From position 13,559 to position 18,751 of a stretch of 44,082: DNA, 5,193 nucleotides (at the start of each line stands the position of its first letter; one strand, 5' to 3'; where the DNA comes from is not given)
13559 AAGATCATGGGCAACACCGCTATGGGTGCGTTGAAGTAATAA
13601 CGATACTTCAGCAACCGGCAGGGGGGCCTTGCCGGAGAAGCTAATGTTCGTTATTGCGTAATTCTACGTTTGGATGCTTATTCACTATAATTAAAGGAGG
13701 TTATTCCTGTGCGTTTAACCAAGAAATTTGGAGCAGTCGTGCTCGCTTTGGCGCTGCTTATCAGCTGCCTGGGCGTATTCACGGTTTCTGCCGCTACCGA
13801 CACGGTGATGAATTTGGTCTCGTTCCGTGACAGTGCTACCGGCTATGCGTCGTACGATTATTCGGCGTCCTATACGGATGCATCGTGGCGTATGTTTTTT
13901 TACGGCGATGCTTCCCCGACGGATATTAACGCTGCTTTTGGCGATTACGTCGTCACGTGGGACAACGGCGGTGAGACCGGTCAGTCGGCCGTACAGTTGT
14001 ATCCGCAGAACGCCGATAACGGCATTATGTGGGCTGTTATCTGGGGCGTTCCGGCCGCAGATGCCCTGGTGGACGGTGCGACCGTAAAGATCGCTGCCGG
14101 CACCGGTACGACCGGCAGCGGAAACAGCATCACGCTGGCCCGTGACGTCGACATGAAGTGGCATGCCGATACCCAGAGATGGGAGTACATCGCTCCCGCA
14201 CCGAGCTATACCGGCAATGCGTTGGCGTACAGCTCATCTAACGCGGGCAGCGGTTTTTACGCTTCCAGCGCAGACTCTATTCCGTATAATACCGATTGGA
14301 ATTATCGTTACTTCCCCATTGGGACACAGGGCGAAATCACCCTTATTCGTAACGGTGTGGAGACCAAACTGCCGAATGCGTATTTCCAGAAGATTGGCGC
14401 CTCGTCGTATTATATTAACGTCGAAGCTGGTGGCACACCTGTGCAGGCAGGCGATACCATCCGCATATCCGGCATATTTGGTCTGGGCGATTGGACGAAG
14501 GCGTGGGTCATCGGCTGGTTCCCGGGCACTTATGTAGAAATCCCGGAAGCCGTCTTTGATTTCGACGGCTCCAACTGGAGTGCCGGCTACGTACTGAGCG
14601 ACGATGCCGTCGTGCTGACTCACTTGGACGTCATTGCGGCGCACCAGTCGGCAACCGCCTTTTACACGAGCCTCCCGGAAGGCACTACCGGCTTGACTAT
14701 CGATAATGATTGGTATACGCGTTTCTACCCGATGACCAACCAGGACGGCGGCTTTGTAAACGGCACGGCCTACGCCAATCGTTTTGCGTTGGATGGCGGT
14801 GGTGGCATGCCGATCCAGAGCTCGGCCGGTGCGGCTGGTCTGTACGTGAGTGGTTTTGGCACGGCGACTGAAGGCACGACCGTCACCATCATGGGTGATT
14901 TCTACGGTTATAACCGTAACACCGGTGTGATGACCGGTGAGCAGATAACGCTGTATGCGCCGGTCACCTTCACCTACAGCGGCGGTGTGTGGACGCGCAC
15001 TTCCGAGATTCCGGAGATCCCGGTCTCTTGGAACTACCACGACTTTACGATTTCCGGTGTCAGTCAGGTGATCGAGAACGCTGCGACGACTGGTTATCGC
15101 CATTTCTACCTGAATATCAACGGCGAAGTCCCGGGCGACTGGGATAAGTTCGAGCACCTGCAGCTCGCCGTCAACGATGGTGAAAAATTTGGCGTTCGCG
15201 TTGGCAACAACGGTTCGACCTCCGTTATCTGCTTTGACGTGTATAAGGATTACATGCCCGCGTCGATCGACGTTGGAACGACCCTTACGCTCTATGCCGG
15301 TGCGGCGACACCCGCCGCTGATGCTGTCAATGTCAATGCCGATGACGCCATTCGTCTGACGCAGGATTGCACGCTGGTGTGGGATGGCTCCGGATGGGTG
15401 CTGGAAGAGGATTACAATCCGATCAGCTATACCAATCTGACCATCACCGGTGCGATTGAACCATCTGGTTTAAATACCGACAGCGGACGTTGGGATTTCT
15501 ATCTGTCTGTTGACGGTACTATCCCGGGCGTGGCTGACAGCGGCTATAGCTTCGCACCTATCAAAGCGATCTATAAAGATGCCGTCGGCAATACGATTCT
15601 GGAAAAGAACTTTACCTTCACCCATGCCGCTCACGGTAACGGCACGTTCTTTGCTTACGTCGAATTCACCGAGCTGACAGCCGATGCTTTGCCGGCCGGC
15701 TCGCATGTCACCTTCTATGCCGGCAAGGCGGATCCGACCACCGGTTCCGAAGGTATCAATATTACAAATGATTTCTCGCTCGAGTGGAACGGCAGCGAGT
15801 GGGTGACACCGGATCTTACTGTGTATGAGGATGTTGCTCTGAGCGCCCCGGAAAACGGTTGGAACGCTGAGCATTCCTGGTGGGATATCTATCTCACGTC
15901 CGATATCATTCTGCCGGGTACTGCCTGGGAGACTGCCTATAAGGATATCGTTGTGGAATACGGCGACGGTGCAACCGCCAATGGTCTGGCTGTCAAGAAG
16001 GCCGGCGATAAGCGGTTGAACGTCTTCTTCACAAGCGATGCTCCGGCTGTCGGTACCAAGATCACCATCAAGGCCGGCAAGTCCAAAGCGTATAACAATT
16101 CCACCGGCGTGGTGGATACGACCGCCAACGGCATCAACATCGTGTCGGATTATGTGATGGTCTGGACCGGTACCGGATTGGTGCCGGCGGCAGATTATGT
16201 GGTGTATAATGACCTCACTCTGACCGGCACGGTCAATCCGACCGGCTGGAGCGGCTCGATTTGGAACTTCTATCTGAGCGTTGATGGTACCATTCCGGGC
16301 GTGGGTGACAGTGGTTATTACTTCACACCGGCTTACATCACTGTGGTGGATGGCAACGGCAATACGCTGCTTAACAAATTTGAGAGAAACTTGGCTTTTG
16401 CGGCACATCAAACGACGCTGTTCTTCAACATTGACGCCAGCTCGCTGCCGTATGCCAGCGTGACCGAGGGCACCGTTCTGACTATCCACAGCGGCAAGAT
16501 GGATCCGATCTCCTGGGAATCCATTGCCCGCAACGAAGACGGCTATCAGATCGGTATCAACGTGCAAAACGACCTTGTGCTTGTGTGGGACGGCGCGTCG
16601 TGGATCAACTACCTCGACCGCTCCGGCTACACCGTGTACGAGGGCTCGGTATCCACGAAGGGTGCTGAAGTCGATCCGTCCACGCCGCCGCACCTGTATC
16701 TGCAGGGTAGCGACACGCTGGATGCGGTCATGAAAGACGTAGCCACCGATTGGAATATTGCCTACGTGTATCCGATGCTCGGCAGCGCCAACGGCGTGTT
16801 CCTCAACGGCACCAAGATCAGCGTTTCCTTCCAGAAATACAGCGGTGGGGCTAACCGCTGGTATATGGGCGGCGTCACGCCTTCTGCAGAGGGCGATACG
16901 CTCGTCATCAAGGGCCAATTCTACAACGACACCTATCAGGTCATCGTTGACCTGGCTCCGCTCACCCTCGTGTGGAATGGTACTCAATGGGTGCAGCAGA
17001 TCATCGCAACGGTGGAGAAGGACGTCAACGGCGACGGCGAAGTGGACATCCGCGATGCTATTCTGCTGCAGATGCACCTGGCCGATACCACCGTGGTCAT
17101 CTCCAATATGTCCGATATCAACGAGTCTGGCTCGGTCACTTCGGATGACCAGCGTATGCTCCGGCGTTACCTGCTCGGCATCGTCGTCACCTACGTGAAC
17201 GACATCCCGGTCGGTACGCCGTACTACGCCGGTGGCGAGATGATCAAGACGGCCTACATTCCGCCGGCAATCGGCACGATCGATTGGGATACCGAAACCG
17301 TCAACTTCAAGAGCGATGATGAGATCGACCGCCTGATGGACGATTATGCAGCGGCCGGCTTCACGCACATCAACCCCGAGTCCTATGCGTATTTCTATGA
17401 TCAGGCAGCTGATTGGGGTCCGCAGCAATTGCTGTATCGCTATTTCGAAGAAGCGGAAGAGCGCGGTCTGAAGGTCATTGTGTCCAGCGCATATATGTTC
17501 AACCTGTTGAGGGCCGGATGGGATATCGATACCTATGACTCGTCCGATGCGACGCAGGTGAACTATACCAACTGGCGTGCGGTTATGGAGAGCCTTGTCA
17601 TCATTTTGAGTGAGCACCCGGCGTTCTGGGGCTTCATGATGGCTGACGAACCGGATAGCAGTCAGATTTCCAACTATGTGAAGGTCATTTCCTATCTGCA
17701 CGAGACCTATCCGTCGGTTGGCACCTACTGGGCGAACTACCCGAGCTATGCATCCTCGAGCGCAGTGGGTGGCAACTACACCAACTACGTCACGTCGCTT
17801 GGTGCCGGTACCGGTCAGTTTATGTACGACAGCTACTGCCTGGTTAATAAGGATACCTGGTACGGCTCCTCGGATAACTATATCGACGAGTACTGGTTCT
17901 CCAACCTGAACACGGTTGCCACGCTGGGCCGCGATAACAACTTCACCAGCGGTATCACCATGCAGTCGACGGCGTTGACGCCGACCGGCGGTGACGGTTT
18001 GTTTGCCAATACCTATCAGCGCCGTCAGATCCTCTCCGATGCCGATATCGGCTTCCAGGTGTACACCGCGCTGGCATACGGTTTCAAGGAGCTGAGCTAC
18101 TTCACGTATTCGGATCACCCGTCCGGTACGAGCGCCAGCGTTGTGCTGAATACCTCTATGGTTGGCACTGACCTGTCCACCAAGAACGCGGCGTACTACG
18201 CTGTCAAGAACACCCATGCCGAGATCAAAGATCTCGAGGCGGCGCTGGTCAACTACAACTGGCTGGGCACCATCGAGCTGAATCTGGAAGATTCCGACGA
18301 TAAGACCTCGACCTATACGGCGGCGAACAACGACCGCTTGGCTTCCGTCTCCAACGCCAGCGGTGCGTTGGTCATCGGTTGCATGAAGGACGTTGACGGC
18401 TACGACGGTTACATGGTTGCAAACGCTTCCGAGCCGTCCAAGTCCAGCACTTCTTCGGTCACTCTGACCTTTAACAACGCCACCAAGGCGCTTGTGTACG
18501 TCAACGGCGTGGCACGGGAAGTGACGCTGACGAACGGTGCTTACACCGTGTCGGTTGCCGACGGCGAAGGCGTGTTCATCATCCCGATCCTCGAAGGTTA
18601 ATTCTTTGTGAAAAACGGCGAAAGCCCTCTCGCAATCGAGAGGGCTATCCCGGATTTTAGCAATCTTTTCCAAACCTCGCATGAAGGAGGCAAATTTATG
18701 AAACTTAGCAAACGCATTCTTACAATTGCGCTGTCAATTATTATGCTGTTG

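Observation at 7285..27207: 20-kb single-strand polysaccharide-utilisation-like locus combining cohesin/dockerin, two giant repeat proteins, an ABC importer and three compartment-specific paralogs of an unassigned GH-like domain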

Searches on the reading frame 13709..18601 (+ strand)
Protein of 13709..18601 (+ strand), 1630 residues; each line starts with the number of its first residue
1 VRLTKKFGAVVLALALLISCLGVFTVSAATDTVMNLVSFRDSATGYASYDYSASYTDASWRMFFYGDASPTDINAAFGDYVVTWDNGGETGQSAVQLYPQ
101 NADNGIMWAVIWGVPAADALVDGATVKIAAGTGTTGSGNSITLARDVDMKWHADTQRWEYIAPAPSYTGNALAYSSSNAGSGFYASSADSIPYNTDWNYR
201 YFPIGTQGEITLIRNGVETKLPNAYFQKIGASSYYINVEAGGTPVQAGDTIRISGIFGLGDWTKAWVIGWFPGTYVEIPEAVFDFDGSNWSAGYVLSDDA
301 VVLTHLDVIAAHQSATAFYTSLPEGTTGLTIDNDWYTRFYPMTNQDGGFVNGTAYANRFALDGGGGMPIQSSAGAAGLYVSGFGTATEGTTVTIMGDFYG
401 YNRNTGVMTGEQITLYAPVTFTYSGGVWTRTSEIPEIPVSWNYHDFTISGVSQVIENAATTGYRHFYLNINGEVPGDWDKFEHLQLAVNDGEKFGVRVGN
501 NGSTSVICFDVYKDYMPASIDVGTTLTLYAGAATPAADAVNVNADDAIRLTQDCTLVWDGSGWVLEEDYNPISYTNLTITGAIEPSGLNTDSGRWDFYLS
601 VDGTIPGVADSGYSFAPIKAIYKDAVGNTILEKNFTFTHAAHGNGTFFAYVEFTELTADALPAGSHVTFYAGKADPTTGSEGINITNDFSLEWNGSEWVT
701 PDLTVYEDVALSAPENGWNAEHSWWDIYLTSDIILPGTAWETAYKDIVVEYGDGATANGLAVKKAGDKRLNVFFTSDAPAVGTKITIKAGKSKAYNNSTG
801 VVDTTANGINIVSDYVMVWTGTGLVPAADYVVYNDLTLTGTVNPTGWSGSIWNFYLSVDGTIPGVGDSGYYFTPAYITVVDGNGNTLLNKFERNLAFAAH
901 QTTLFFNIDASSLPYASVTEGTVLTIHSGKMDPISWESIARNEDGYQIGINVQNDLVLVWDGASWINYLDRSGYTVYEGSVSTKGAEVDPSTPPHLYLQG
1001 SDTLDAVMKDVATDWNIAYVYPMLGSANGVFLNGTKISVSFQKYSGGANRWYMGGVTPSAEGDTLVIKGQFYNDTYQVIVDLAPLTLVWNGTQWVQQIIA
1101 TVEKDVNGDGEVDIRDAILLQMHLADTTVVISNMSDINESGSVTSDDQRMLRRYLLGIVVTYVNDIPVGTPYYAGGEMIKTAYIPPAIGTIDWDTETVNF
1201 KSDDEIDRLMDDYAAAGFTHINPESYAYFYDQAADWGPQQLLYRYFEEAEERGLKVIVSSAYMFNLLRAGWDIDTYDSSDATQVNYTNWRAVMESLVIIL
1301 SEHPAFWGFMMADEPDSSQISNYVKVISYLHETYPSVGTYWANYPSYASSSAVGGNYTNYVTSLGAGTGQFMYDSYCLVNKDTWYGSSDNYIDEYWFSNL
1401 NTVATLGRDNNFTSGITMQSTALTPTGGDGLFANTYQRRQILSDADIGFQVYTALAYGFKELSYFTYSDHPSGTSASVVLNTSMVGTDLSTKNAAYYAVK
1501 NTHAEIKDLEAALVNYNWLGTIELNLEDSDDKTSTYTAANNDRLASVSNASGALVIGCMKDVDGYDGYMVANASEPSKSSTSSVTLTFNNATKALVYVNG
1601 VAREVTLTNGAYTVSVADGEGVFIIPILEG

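Call 3: search_protein_families(library=pfam, proteins=[window:13709-18601:+], max_evalue=0.01)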
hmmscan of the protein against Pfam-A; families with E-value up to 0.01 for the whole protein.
window:13709-18601:+ (1630 aa): 1 family
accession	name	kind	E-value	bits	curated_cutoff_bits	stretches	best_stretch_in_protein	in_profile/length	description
PF00404.24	Dockerin_1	-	1.5e-08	35.1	22.9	1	1104-1156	2-57/57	Dockerin type I domain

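Call 6: search_protein_families(library=ncbifam, proteins=[window:13709-18601:+], max_evalue=1)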
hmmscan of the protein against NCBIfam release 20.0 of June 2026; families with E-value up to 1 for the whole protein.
window:13709-18601:+ (1630 aa): 0 families

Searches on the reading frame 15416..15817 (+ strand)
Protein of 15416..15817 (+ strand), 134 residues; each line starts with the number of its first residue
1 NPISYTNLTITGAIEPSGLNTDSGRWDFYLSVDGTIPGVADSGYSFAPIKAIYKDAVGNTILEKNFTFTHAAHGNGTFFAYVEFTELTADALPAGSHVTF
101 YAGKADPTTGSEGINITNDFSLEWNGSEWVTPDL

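Call 54: predict_structure(alignment_id=A4)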
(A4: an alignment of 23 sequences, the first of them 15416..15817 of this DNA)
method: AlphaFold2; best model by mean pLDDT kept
length: 134 residues; sequences in the alignment: 23
mean_pLDDT: 95.1   pTM: 0.88
mean pLDDT of the five models: 95.1, 94.8, 94.7, 94.3, 94.2
residues with pLDDT >= 90: 124; 70-90: 8; 50-70: 1; < 50: 1
segments of 3 or more residues with pLDDT < 50: none
pLDDT, mean of each block of 10 residues (from residue 1): 95 95 97 95 95 97 98 88 97 97 96 98 96 77
secondary structure, 60 per line:
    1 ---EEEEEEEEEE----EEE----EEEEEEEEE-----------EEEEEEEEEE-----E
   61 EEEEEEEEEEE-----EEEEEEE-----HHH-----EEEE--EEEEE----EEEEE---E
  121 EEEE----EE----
elements in order: E4-13 E18-20 E25-33 E45-54 E60-71 E77-83 E97-100 E103-107 E112-116 E120-124

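Call 56: fold_search(model_id=the predicted structure, library=pdb)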
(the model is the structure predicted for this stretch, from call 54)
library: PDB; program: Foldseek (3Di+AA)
matches with E <= 10: 1449; with E <= 0.001: 0
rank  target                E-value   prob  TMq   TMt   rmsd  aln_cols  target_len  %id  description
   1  6qyc_A                5.2e-03  0.99  0.43  0.14   6.6       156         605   14  Crystal structure of MtrC from Shewanella baltica OS185 (released 2020-04-22)
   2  5ek5_B                6.1e-03  0.98  0.36  0.39  12.1       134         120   16  STRUCTURAL CHARACTERIZATION OF IRMA FROM ESCHERICHIA COLI (released 2016-03-09)
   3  5ek5_A                6.4e-03  0.99  0.40  0.43   6.6       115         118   17  STRUCTURAL CHARACTERIZATION OF IRMA FROM ESCHERICHIA COLI (released 2016-03-09)
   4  8q00_A                7.5e-03  1.00  0.39  0.21   6.2       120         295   11  TssM-Ub-PA complex - A USP-like DUB from B. pseudomallei (193-430) reacted with Ub-PA (released 2023-12-13)
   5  7zkz_C                9.8e-03  0.60  0.27  0.28   9.3       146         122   11  Crystal structure of cystinosin from Arabidopsis thaliana bound to two nanobodies (released 2022-08-31)
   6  6qyc_B                1.0e-02  0.97  0.44  0.14   6.6       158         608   15  Crystal structure of MtrC from Shewanella baltica OS185 (released 2020-04-22)
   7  6qyc_C                1.0e-02  0.97  0.43  0.14   6.5       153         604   14  Crystal structure of MtrC from Shewanella baltica OS185 (released 2020-04-22)
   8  4x42_D                1.2e-02  0.99  0.38  0.47   7.4       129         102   12  Crystal structure of DEN4 ED3 mutant with epitope two residues substituted from DEN3 ED3 (released 2015-09-09)
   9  5b1c_C                1.4e-02  0.99  0.39  0.50   7.1       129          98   12  Crystal structure of DEN4 ED3 mutant with L387I (released 2016-02-24)
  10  6gk4_B                1.4e-02  0.77  0.30  0.32  10.2       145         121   15  Human NBD1 of CFTR in complex with nanobodies D12 and T8 (released 2019-06-19)
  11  7zmm_F                1.4e-02  0.87  0.33  0.35   8.3       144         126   12  Crystal structure of human RECQL5 helicase APO form in complex with engineered nanobody (Gluebody) G2-001 (released 2022-06-22)
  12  7zmm_G                1.4e-02  0.80  0.31  0.32   8.5       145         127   12  Crystal structure of human RECQL5 helicase APO form in complex with engineered nanobody (Gluebody) G2-001 (released 2022-06-22)
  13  4l5f_E                1.5e-02  0.99  0.40  0.50   5.7       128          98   19  Crystal Structure of DENV1-E106 Fab bound to DENV-1 Envelope protein DIII (released 2013-12-11)
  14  7zmr_C                1.5e-02  0.66  0.27  0.28   8.7       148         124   12  Crystal structure of human RECQL5 helicase APO form in complex with engineered nanobody (Gluebody) G2*-011 (released 2022-06-22)
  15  5irb_B                1.7e-02  0.82  0.28  0.15   8.3       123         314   16  Structural insight into host cell surface retention of a 1.5-MDa bacterial ice-binding adhesin (released 2017-07-19)
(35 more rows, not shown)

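Call 57: find_homologous_proteins(query=A4, max_evalue=0.001)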
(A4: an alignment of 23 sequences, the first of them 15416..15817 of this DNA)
Query A4 (23 sequences): 2084 candidates shared short words with the query, none scored E <= 0.001.

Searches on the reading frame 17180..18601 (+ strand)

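Call 30: search_protein_families(library=pfam, proteins=[window:17180-18601:+], max_evalue=10)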
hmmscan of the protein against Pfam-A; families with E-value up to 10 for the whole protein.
window:17180-18601:+ (473 aa): 1 family
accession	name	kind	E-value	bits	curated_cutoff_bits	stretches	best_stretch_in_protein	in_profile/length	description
PF18473.6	Urease_linker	-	0.16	12.3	26.3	1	127-139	1-13/34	Urease subunit beta-alpha linker domain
